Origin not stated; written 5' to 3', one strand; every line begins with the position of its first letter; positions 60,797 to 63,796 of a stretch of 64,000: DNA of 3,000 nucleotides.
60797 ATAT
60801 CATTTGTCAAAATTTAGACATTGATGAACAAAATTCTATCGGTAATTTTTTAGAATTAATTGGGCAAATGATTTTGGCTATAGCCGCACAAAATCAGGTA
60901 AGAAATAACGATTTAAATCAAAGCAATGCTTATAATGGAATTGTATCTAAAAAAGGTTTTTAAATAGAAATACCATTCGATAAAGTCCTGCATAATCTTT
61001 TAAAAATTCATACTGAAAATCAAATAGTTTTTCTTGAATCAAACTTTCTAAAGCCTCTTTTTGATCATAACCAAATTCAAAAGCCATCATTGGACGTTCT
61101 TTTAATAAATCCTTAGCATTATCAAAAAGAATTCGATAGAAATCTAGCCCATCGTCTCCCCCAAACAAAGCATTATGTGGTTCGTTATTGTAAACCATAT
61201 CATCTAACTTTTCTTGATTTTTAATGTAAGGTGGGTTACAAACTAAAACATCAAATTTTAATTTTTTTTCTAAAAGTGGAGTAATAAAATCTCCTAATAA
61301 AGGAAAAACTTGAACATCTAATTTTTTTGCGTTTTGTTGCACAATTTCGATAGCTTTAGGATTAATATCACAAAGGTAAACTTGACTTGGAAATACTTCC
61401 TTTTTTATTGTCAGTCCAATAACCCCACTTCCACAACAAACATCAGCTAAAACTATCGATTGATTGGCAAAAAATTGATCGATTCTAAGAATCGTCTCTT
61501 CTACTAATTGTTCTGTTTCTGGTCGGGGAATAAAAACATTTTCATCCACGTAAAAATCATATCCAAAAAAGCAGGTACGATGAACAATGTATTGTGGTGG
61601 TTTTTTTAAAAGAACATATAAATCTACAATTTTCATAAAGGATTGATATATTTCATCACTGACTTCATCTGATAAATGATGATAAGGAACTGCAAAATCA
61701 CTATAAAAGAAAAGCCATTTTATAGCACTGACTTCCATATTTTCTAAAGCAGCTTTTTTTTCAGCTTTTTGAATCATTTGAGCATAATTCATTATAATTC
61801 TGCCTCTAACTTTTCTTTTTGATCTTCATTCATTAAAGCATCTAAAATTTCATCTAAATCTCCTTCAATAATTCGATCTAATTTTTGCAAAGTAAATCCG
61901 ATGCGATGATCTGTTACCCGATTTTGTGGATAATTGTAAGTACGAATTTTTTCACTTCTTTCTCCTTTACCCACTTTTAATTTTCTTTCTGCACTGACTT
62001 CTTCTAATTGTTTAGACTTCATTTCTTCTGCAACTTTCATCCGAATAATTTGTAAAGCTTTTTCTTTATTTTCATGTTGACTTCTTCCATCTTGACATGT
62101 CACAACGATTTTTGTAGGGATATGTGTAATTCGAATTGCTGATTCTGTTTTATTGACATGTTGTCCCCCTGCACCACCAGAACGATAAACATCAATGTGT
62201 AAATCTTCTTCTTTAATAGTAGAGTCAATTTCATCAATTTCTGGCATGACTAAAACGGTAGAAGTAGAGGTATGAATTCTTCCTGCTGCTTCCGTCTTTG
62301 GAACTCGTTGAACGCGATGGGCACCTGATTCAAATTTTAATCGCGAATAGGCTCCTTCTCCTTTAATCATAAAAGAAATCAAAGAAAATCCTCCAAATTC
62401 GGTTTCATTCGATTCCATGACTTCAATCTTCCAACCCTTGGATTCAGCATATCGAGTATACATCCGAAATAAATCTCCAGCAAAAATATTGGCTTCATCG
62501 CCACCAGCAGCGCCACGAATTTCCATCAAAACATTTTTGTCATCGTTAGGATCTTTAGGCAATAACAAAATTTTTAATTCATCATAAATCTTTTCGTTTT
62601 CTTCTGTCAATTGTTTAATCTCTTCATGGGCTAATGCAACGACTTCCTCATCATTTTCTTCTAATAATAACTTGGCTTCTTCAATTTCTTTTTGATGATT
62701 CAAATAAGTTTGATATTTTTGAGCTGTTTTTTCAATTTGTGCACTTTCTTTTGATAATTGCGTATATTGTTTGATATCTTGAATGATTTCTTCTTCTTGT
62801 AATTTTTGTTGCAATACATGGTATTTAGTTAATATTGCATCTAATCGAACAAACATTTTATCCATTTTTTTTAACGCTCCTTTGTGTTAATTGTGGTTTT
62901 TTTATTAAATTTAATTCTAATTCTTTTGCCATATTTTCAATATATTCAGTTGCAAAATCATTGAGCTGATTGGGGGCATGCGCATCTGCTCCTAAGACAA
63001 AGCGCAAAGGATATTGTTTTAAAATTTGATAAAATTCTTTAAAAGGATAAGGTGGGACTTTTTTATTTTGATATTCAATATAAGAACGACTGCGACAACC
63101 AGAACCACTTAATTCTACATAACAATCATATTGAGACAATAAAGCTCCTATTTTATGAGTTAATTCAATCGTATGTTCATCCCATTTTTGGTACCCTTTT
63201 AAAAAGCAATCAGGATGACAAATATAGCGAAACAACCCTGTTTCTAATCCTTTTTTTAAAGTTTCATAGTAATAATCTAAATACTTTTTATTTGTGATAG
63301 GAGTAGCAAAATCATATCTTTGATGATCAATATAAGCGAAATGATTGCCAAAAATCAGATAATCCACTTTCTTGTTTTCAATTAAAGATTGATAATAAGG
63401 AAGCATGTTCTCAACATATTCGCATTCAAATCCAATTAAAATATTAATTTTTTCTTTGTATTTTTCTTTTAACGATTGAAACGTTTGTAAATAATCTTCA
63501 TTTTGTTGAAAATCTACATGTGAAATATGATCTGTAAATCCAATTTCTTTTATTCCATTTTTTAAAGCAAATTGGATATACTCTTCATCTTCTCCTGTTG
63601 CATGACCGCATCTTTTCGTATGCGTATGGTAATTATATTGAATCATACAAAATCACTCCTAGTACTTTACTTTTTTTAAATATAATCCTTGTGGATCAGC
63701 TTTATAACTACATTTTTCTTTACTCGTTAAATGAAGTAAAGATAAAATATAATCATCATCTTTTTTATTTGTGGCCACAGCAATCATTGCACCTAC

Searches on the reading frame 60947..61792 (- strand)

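Call 103: search_protein_families(library=pfam, proteins=[window:60947-61792:-], max_evalue=0.00001)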
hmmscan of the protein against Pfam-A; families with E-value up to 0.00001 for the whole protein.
window:60947-61792:- (281 aa): 5 families
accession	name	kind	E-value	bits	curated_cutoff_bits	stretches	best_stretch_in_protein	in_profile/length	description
PF05175.20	MTS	-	1.1e-12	48.3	23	1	110-196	30-115/170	Methyltransferase small domain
PF13847.12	Methyltransf_31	-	1e-08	35.4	27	1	114-188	6-83/145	Methyltransferase domain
PF13649.12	Methyltransf_25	-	1.3e-08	35.9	27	1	117-186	3-71/97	Methyltransferase domain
PF03602.21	Cons_hypoth95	-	1.5e-06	28.4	24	1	90-194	22-128/182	Conserved hypothetical protein 95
PF06325.19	PrmA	-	8e-06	26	22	0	103-186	154-233/296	Ribosomal protein L11 methyltransferase (PrmA)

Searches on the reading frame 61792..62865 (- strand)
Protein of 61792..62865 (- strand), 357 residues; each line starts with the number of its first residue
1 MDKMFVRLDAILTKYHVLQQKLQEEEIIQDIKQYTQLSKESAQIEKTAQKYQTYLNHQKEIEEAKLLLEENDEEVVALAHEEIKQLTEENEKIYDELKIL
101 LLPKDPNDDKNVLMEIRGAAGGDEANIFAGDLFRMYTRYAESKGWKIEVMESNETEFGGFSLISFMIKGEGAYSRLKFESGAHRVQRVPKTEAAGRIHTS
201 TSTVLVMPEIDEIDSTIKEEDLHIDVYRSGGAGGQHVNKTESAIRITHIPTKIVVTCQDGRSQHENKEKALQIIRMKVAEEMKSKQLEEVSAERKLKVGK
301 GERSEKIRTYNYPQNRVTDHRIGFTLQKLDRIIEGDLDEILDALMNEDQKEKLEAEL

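Call 103: search_protein_families(library=pfam, proteins=[window:61792-62865:-], max_evalue=0.00001)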
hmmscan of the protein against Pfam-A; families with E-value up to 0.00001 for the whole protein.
window:61792-62865:- (357 aa): 2 families
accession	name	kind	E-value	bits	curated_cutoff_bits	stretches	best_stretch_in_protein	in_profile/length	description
PF03462.23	PCRF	-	7.5e-73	244.9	24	1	13-204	3-194/194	PCRF domain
PF00472.26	RF-1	-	7.4e-40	136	35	1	211-321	1-116/116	RF-1 domain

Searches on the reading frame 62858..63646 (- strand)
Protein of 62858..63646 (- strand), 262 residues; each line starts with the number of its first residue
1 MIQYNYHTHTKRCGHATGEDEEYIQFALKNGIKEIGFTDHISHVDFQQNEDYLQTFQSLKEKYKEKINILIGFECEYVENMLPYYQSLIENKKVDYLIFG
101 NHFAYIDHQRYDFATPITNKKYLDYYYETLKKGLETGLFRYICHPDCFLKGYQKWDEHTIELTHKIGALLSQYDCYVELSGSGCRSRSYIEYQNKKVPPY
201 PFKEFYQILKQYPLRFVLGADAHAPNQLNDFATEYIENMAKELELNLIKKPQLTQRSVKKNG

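Call 103: search_protein_families(library=pfam, proteins=[window:62858-63646:-], max_evalue=0.00001)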
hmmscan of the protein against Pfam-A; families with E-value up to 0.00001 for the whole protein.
window:62858-63646:- (262 aa): 1 family
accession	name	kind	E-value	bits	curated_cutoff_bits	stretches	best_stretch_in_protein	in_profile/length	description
PF02811.25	PHP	-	3.1e-19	70.3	26.4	1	6-180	2-162/164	PHP domain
